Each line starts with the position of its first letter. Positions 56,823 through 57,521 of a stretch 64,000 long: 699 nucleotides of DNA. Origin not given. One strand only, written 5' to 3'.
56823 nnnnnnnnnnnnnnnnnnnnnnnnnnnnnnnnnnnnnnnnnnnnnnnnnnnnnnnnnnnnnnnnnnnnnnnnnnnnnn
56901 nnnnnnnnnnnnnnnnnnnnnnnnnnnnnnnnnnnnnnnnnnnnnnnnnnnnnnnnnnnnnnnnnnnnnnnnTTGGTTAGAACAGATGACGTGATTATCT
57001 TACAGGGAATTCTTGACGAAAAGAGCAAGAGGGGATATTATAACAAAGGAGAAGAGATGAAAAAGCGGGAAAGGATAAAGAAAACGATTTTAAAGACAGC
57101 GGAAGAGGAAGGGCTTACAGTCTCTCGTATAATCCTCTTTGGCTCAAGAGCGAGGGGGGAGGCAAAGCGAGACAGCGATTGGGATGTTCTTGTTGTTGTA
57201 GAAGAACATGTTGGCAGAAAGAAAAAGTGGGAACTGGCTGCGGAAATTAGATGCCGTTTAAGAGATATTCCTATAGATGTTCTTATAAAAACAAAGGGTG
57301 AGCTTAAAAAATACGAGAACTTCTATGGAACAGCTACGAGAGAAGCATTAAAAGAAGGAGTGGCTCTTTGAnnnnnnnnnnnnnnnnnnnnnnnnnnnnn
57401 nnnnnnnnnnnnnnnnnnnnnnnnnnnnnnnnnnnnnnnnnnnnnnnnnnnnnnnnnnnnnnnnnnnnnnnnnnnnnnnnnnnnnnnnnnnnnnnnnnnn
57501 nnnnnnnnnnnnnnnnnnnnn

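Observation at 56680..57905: MNT-HEPN toxin-antitoxin cassette bracketed by 89-bp direct repeats, next to a 6-Cys mini-protein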

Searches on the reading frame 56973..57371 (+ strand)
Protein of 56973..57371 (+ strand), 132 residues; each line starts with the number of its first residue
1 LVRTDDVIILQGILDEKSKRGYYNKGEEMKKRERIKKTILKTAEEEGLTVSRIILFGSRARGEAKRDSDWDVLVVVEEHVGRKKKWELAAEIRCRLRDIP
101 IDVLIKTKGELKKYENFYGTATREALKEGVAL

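Call 47: find_homologous_proteins(query=window:56973-57371:+, max_evalue=0.01)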
Query window:56973-57371:+ (132 aa): 31 proteins with E <= 0.01 among 114 candidates.
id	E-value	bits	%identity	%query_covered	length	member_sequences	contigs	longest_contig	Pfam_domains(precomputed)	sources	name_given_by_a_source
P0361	1.6e-77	276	100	100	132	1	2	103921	PF18765.8,PF01909.30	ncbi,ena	-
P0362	8.2e-36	141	70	77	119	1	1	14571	PF18765.8,PF01909.30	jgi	-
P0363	1.4e-35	140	71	77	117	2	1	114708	PF18765.8,PF01909.30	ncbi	-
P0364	4.2e-25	106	53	77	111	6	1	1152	PF18765.8,PF01909.30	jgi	-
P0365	6.2e-22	96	51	80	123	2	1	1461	PF18765.8,PF01909.30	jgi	jgi:predicted nucleotidyltransferase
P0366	2.3e-21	94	52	77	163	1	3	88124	PF18765.8,PF01909.30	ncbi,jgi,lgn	-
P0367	6.8e-20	89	51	74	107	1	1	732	PF18765.8,PF01909.30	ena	-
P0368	1.3e-16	79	48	76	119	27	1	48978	PF18765.8,PF01909.30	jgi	jgi:predicted nucleotidyltransferase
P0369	2.8e-16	78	47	76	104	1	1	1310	PF18765.8,PF01909.30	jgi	jgi:predicted nucleotidyltransferase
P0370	6.9e-15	73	46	76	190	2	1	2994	PF18765.8,PF01909.30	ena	-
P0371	8.1e-13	67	46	73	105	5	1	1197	PF18765.8,PF01909.30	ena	-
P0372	8.4e-13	66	46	74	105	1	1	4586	PF18765.8,PF01909.30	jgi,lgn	jgi:predicted nucleotidyltransferase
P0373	3.5e-12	64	41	77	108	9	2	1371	PF18765.8,PF01909.30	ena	-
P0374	9.3e-12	63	42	79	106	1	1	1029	PF18765.8,PF01909.30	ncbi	-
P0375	2.7e-11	62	43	73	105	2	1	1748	PF18765.8,PF01909.30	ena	-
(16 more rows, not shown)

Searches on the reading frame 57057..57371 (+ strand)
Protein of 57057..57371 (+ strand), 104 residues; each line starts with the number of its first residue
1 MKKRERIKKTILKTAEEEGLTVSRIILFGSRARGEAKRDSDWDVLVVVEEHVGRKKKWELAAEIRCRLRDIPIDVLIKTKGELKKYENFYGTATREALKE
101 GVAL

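Call 8: search_protein_families(library=pfam, proteins=[window:57057-57371:+], max_evalue=0.01)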
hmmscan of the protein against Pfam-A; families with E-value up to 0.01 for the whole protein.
window:57057-57371:+ (104 aa): 3 families
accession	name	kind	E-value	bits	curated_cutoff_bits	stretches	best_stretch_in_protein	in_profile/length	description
PF01909.29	NTP_transf_2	-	2.4e-13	50.7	21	1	9-83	2-79/93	Nucleotidyltransferase domain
PF18765.7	Polbeta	-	3.4e-11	43.6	26.9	1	11-78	3-69/93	Polymerase beta, Nucleotidyltransferase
PF04439.18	Adenyl_transf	-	0.00068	19.3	22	1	1-51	1-52/279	Streptomycin adenylyltransferase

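Call 9: search_protein_families(library=ncbifam, proteins=[window:57057-57371:+], max_evalue=0.01)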
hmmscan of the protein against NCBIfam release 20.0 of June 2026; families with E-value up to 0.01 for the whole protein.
window:57057-57371:+ (104 aa): 4 families
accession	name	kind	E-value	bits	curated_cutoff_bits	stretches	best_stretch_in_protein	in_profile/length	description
NF047752.1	MntA_antitoxin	equivalog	1.4e-11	44.2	60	1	21-76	6-60/106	type VII toxin-antitoxin system MntA family adenylyltransferase antitoxin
NF051895.1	anti_phage_HalB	equivalog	1.8e-06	27.7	190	1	25-53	2-30/211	anti-phage Hailong system nucleotidyltransferase HalB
NF012212.1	ANT_9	subfamily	2.1e-05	23.9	340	1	6-65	5-64/249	aminoglycoside nucleotidyltransferase ANT(9)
NF033220.1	ANT_3pp_II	equivalog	0.004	16.5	400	1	23-64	23-64/258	ANT(3'')-II family aminoglycoside nucleotidyltransferase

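Call 41: search_solved_structures(query=window:57057-57371:+, max_evalue=0.01)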
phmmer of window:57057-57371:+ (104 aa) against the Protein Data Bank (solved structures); distinct sequences matched with E-value up to 0.01: 3.
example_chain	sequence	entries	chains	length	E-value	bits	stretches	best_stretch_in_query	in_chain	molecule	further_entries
1wot_A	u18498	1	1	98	0.00035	24.1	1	17-51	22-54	PUTATIVE MINIMAL NUCLEOTIDYLTRANSFERASE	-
9xbd_E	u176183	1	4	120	0.00037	24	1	21-52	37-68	Nucleotidyltransferase domain-containing protein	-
5yep_A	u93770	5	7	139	0.001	22.6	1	12-74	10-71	Toxin-antitoxin system antidote Mnt family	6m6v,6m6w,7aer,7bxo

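Call 42: search_protein_families(library=padloc, proteins=[window:57057-57371:+], max_evalue=0.01)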
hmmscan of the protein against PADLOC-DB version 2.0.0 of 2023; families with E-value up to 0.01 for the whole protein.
window:57057-57371:+ (104 aa): 9 families
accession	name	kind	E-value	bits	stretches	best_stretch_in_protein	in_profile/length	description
PDLC04903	PDC-S09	-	2.2e-13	48.4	1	19-102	23-106/108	-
PDLC04907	PDC-S09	-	3.2e-11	41.4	1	18-79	23-78/114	-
PDLC04906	PDC-S09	-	1.1e-10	39.7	1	1-51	1-53/98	-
PDLC04902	PDC-S09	-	1.6e-09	36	1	10-76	11-75/97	-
PDLC04904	PDC-S09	-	2.6e-09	35.2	1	6-75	11-77/104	-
PDLC04369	PDC-M05A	-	1.1e-05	23.2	1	3-50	87-131/201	-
PDLC04905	PDC-S09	-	1.3e-05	23.5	1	17-54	16-54/101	-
PDLC04368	PDC-M05A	-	0.00022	19.1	1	22-50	107-135/201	-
PDLC04778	PDC-M70A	-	0.00024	18.5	1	8-71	33-95/355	-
